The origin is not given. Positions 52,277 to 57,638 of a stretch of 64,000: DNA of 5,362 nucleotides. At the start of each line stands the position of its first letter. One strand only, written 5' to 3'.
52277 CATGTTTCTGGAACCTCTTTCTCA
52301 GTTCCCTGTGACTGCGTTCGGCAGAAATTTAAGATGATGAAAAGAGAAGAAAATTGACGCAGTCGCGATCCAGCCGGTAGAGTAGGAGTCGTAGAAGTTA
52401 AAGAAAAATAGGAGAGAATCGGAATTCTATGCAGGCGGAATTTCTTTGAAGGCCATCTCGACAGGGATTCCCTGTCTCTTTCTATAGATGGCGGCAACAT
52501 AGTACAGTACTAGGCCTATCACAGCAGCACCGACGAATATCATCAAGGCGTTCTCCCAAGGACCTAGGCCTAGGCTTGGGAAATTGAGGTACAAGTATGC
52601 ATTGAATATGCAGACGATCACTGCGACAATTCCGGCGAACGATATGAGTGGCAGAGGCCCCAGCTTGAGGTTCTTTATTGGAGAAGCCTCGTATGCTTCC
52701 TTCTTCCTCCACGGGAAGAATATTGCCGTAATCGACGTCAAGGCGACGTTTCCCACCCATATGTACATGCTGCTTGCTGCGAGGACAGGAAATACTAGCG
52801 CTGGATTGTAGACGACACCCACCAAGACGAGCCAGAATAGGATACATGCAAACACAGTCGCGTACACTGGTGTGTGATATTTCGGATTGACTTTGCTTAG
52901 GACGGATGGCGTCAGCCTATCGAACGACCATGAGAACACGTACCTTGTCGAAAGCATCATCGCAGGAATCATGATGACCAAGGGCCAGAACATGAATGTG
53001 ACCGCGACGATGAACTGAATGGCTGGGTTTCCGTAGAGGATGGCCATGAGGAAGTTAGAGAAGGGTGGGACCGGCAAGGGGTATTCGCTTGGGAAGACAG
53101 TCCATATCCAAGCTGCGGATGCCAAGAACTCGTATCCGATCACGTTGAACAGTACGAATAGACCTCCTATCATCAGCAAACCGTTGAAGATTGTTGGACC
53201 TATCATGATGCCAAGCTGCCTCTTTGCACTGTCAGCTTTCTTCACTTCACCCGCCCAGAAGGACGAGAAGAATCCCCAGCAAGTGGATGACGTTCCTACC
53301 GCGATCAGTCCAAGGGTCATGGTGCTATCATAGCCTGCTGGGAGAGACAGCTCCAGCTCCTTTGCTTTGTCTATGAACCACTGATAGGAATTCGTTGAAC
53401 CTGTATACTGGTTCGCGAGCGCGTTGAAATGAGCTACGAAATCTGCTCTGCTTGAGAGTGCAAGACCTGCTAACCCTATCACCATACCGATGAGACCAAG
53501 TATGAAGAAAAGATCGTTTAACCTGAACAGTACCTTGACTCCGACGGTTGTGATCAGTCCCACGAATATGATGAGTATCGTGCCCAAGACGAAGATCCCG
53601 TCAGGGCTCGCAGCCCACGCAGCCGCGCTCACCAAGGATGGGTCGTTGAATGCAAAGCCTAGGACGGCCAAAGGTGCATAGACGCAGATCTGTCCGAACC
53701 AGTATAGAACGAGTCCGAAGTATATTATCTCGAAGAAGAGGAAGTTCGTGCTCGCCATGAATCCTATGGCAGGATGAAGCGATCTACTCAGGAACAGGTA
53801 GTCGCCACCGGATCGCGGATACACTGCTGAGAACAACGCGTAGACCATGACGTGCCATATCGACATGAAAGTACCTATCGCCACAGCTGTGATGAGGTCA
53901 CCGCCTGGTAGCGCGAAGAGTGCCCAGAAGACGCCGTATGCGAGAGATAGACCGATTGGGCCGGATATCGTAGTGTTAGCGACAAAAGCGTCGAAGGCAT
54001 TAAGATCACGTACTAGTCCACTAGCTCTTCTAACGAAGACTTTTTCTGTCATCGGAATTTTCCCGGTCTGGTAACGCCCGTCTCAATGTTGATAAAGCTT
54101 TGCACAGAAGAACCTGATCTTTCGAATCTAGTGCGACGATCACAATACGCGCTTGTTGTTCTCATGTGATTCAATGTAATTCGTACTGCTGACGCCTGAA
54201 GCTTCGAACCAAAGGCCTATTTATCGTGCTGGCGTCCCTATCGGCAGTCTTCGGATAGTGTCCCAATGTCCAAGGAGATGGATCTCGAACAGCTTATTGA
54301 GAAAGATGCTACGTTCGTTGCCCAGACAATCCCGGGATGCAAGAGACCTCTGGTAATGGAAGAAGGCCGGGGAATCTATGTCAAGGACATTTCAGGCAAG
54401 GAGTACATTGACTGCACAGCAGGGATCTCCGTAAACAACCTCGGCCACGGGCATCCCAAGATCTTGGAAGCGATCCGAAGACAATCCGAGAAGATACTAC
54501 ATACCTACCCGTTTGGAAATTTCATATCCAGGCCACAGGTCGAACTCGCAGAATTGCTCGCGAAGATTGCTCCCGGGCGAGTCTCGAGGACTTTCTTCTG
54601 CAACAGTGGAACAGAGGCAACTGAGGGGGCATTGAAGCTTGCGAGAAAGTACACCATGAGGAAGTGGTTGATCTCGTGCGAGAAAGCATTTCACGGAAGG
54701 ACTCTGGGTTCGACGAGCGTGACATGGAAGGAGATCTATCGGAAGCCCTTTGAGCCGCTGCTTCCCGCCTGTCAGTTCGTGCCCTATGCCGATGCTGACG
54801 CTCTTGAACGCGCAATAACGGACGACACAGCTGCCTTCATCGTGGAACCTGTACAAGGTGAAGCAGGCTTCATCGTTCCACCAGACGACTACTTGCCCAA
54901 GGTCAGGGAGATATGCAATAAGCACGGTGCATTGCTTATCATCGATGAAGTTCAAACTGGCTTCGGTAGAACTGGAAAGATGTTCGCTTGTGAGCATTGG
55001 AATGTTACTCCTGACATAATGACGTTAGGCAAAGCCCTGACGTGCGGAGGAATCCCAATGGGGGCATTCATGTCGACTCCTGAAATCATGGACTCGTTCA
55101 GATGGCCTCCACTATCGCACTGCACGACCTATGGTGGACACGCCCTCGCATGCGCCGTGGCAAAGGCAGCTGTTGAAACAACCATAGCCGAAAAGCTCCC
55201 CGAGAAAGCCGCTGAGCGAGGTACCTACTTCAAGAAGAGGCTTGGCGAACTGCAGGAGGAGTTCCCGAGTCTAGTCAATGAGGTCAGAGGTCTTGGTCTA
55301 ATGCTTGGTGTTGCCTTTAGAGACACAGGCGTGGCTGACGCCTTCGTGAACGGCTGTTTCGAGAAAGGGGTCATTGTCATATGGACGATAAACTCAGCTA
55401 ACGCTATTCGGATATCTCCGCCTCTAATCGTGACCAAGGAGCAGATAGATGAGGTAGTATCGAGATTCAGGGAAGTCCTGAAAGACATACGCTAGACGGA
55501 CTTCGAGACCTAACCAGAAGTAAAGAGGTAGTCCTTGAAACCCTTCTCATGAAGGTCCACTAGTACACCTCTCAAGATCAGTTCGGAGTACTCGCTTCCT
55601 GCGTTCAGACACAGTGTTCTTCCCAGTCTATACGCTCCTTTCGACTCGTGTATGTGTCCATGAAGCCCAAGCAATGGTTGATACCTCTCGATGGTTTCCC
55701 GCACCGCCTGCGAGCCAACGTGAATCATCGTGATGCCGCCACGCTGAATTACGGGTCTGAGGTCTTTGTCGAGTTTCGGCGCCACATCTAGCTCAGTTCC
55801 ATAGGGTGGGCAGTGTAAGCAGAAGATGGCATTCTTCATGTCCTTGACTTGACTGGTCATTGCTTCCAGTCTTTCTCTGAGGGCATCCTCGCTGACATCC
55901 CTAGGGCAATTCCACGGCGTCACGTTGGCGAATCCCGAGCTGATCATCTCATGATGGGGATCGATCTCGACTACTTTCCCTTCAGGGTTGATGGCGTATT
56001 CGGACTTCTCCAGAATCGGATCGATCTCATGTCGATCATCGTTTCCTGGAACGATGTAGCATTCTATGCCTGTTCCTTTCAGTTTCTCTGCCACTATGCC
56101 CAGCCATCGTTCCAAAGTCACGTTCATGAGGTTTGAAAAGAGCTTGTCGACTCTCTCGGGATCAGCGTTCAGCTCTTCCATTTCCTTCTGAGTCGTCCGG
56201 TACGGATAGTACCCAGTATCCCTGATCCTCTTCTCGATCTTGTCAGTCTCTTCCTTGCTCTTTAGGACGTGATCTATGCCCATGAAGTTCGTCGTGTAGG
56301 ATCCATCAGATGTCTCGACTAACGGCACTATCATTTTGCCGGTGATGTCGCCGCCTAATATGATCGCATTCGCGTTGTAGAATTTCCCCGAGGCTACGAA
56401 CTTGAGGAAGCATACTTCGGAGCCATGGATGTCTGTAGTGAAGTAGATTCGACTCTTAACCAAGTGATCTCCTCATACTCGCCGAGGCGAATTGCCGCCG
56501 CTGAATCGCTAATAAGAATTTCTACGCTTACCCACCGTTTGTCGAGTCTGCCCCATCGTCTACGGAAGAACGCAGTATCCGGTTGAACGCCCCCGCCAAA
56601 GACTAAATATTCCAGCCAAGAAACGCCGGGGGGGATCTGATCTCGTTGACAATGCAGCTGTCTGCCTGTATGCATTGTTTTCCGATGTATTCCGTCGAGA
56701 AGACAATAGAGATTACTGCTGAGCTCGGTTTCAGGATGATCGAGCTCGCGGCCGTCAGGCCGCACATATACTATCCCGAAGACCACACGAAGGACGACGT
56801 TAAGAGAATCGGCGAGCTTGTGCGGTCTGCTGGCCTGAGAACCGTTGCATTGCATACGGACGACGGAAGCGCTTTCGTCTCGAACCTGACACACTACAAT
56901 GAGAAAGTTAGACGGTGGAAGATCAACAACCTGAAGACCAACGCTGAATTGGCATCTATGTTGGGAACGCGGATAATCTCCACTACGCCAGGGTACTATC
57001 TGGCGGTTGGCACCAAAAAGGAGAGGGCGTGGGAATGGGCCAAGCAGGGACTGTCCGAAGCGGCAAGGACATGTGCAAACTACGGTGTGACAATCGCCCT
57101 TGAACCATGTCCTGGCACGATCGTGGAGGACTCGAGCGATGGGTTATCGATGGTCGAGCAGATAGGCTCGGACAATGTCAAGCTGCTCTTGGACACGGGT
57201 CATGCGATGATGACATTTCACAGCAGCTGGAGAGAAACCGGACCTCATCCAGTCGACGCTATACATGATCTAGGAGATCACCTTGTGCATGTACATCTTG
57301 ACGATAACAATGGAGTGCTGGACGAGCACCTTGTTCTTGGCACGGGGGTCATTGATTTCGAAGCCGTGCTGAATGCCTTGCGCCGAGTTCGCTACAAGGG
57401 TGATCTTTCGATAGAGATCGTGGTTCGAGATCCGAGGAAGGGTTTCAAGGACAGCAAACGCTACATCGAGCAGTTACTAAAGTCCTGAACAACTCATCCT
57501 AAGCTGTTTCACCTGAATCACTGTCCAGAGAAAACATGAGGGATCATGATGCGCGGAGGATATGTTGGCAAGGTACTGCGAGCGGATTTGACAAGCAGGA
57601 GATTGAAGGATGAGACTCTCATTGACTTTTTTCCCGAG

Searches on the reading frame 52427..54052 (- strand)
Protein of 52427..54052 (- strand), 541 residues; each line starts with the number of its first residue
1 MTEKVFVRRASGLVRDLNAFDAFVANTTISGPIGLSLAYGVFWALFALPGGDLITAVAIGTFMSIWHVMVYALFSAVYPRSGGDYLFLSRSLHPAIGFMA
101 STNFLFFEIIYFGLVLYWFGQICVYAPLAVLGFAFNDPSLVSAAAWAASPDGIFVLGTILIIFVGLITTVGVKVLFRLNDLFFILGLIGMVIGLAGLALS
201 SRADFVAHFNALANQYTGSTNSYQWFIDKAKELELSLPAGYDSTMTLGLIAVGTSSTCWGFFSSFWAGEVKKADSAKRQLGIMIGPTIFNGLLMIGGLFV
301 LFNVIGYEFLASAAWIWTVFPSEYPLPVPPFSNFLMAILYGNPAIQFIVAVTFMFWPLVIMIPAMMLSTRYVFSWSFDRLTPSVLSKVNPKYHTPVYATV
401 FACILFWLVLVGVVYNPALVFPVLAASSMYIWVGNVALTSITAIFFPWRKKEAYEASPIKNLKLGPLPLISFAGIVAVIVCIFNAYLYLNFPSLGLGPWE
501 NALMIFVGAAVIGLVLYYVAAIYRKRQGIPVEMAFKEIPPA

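Call 8: search_protein_families(library=pfam, proteins=[window:52427-54052:-], max_evalue=0.001)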
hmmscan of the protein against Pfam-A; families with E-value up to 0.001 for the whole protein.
window:52427-54052:- (541 aa): 2 families
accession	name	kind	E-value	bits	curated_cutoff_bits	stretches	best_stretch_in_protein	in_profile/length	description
PF13520.12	AA_permease_2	-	1.1e-16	61.3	27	1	32-495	14-414/427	Amino acid permease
PF00324.27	AA_permease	-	9.2e-11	41.5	24.6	1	28-531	6-467/470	Amino acid permease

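Call 63: search_protein_families(library=ncbifam, proteins=[window:52427-54052:-], max_evalue=1e-10)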
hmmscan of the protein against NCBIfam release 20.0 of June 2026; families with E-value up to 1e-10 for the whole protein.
window:52427-54052:- (541 aa): 0 families

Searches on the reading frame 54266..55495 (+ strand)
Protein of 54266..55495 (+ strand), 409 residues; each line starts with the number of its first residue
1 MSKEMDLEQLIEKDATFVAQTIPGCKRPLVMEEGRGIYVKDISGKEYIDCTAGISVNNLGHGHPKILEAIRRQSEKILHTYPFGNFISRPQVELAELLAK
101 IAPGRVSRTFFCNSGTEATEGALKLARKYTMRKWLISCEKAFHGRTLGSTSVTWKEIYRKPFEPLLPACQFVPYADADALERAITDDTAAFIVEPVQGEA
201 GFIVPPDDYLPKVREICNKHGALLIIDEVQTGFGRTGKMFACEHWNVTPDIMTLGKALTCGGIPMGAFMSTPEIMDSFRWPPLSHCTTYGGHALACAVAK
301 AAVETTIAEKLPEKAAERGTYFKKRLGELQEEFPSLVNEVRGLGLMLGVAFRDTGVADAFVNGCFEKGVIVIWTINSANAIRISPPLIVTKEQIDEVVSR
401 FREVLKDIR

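Call 8: search_protein_families(library=pfam, proteins=[window:54266-55495:+], max_evalue=0.001)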
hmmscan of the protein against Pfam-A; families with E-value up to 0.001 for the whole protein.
window:54266-55495:+ (409 aa): 2 families
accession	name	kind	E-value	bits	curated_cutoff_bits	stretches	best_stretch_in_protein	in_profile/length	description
PF00202.27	Aminotran_3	-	3.3e-119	398.6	30.5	1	28-405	10-403/403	Aminotransferase class-III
PF00155.27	Aminotran_1_2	-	3.6e-09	36.7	19.7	1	141-401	88-361/361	Aminotransferase class I and II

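Call 63: search_protein_families(library=ncbifam, proteins=[window:54266-55495:+], max_evalue=1e-10)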
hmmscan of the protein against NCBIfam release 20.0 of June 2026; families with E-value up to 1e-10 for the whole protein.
window:54266-55495:+ (409 aa): 69 families (the best 25 are shown)
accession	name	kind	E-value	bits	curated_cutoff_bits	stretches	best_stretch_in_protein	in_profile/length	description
TIGR00707.1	argD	subfamily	4e-124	414.3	410.05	1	27-405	9-380/381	acetylornithine/succinylornithine family transaminase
NF008570.0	PRK11522.1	equivalog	5.8e-122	407.6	612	1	38-409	80-458/464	putrescine aminotransferase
NF004426.0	PRK05769.1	equivalog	2.9e-121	405.3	552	2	186-407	220-439/441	acetyl ornithine aminotransferase family protein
NF005993.0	PRK08117.1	subfamily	5.3e-119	397.6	574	2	185-408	205-430/433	aspartate aminotransferase family protein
NF002874.0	PRK03244.1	equivalog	1.8e-118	395.8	457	1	28-408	26-395/399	acetylornithine transaminase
NF053554.1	prodigi_MAP_PigE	equivalog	2.4e-109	366.9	850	1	30-354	403-730/837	prodigiosin MAP biosynthesis aminotransferase PigE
NF002325.0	PRK01278.1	subfamily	1.6e-104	349.7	372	1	27-407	13-388/395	acetylornithine transaminase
TIGR03372.1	putres_am_tran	equivalog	1.9e-103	346.7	658.65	1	41-405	71-442/442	putrescine aminotransferase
NF002797.0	PRK02936.1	equivalog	9.2e-103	343.9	496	1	26-406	10-378/385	acetylornithine transaminase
NF042418.1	LysJ_Th_th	equivalog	1e-99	334.1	700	1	26-405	17-385/386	[LysW]-aminoadipate semialdehyde transaminase LysJ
NF003468.0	PRK05093.1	subfamily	2.4e-98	329.5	522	1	28-407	24-401/405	acetylornithine/succinyldiaminopimelate transaminase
NF006228.0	PRK08360.1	equivalog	1.1e-95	320.9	608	2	185-408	202-427/443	aspartate aminotransferase family protein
TIGR03246.1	arg_catab_astC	subfamily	5.9e-94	315.3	609.95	1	28-406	18-394/397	acetylornithine/succinylornithine family transaminase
NF003145.0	PRK04073.1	equivalog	1.3e-93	313.7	656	1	8-406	5-396/396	ornithine--oxo-acid transaminase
NF045491.1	LysJ_Sulfobales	equivalog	7e-91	305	700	1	27-405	10-377/386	[LysW]-aminoadipate semialdehyde/glutamate semialdehyde transaminase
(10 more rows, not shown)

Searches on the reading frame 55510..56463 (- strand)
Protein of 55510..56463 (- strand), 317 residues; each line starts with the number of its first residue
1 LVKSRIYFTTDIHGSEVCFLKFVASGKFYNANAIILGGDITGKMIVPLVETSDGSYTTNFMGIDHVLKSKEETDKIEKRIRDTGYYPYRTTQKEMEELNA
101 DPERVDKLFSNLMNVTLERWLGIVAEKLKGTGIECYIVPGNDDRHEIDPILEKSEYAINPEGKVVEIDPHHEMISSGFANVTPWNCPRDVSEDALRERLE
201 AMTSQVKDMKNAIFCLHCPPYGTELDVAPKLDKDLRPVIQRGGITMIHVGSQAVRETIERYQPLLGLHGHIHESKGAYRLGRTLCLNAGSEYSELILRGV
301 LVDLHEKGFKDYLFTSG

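Call 8: search_protein_families(library=pfam, proteins=[window:55510-56463:-], max_evalue=0.001)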
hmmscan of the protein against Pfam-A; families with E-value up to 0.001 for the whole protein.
window:55510-56463:- (317 aa): 1 family
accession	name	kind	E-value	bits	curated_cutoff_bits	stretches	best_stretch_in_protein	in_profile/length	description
PF00149.33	Metallophos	-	8.2e-05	23.6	21.5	0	5-44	2-44/191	Calcineurin-like phosphoesterase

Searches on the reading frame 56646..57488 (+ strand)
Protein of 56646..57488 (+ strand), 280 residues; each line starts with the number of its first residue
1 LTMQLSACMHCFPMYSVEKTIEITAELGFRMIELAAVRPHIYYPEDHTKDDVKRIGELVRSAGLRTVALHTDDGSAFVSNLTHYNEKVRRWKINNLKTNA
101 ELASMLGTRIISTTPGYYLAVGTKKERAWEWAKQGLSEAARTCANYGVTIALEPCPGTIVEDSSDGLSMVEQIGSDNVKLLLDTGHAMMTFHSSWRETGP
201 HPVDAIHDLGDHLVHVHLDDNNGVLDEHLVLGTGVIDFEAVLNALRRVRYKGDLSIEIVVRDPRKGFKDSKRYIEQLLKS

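Call 38: search_protein_families(library=pfam, proteins=[window:56646-57488:+], max_evalue=0.001)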
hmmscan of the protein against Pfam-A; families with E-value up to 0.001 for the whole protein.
window:56646-57488:+ (280 aa): 1 family
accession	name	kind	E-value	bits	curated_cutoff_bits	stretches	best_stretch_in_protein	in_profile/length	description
PF01261.30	AP_endonuc_2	-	3.4e-46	158.4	31.1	1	22-276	2-248/249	Xylose isomerase-like TIM barrel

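Call 63: search_protein_families(library=ncbifam, proteins=[window:56646-57488:+], max_evalue=1e-10)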
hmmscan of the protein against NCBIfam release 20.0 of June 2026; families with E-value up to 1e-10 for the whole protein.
window:56646-57488:+ (280 aa): 8 families
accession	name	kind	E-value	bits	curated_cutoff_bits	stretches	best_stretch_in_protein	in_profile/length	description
NF041099.2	keto_glucon_epim_IolO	equivalog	4.2e-23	82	300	1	16-261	22-249/269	5-keto-L-gluconate epimerase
NF007360.0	PRK09856.1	equivalog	3.6e-19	69.3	305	1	15-260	13-250/276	fructoselysine 3-epimerase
NF051856.1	PsicseEpim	equivalog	4.5e-17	62.8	300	1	18-261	19-248/287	D-psicose 3-epimerase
NF009688.0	PRK13209.1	subfamily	1.8e-15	56.7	317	1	84-259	89-255/286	L-ribulose-5-phosphate 3-epimerase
TIGR00542.1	hxl6Piso_put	equivalog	2.5e-15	56.5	272.15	1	84-276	84-270/279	L-ribulose-5-phosphate 3-epimerase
TIGR03234.1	OH-pyruv-isom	equivalog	3.4e-14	52.8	353.45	1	56-258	45-240/254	hydroxypyruvate isomerase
TIGR04379.1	myo_inos_iolE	equivalog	4.4e-13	49.4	290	0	125-263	124-270/290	myo-inosose-2 dehydratase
NF009689.0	PRK13210.1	subfamily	8.9e-13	48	200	0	81-279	82-280/286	L-ribulose-5-phosphate 3-epimerase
